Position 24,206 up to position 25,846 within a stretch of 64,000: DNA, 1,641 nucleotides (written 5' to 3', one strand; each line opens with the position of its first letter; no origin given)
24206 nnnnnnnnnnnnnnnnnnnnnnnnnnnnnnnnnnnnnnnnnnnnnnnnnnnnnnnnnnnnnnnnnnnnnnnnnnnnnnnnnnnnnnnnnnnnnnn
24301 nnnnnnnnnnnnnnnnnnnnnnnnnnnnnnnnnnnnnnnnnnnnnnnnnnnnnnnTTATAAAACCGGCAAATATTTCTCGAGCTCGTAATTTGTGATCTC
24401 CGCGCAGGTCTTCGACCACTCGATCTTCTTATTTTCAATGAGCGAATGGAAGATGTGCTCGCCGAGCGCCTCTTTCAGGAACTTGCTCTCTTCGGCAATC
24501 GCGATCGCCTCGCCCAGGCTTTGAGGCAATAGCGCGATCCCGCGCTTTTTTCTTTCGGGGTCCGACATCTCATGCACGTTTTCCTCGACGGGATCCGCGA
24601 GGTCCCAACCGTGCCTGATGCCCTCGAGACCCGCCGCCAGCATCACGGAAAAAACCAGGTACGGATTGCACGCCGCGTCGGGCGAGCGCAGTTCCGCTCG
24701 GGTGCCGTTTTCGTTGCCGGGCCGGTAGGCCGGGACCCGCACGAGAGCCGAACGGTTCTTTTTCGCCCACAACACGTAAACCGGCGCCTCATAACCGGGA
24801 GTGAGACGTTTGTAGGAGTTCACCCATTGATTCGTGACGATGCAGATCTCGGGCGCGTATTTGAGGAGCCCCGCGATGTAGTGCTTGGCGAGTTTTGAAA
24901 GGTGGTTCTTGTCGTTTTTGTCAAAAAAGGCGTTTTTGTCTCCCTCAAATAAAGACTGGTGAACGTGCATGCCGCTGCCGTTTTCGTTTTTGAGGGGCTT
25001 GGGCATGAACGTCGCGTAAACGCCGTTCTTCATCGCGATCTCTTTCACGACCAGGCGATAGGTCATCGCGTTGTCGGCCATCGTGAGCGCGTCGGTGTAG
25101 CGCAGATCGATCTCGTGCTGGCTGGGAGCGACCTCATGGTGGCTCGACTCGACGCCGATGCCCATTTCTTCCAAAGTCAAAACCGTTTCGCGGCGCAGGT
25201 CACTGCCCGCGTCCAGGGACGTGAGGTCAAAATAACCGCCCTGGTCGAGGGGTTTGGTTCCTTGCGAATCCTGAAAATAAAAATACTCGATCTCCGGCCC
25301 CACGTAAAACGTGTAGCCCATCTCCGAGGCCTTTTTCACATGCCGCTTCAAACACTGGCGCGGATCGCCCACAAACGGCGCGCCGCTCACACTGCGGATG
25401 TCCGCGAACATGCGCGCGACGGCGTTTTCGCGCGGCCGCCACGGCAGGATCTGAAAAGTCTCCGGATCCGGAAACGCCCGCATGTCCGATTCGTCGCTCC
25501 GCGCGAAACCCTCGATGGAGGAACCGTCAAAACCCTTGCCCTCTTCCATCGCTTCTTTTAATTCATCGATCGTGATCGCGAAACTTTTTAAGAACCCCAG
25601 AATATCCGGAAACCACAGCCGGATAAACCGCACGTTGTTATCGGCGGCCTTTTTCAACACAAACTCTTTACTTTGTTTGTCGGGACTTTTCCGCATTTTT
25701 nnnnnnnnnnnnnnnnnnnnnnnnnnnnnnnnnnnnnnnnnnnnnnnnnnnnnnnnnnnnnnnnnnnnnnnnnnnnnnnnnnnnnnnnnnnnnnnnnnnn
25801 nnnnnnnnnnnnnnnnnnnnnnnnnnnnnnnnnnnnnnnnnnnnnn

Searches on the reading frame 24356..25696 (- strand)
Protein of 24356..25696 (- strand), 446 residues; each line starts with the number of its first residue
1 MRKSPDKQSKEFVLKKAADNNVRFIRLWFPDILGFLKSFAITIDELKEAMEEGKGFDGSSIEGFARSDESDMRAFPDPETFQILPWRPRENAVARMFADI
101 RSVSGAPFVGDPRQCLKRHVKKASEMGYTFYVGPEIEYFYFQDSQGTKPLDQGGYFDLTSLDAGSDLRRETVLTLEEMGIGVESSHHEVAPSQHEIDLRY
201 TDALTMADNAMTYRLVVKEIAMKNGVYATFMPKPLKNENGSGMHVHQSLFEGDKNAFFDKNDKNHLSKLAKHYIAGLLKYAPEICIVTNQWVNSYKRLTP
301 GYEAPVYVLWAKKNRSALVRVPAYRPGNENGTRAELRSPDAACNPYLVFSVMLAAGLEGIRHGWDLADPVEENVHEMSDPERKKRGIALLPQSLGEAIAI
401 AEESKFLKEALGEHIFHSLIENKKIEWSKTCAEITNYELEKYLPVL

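Call 3: search_protein_families(library=pfam, proteins=[window:24356-25696:-])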
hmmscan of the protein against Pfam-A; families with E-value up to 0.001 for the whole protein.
window:24356-25696:- (446 aa): 2 families
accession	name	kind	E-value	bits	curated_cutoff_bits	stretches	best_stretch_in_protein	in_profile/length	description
PF00120.29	Gln-synt_C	-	1.9e-126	422.2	24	1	110-442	2-344/344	Glutamine synthetase, catalytic domain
PF03951.24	Gln-synt_N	-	3.7e-26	91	33.4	1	21-100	1-79/82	Glutamine synthetase, beta-Grasp domain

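Call 4: search_protein_families(library=ncbifam, proteins=[window:24356-25696:-])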
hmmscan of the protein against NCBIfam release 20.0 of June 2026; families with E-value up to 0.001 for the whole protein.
window:24356-25696:- (446 aa): 5 families
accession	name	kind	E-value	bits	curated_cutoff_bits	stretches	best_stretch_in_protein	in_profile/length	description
TIGR00653.1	GlnA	equivalog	2.4e-149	498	429.15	2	144-443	163-461/462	type I glutamate--ammonia ligase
NF045547.1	GGputSyn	equivalog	3.8e-95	319.2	650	1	12-433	4-433/438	gamma-glutamylputrescine synthetase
TIGR03105.1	gln_synth_III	equivalog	1.1e-94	317.5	469.6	1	16-443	4-434/435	type III glutamate--ammonia ligase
NF007006.0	PRK09469.1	equivalog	2.4e-79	267.1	845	2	145-442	170-466/469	glutamate--ammonia ligase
NF041605.1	gln_syn_GlnII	equivalog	1.1e-11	44.5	500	1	54-353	35-325/333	glutamine synthetase GlnII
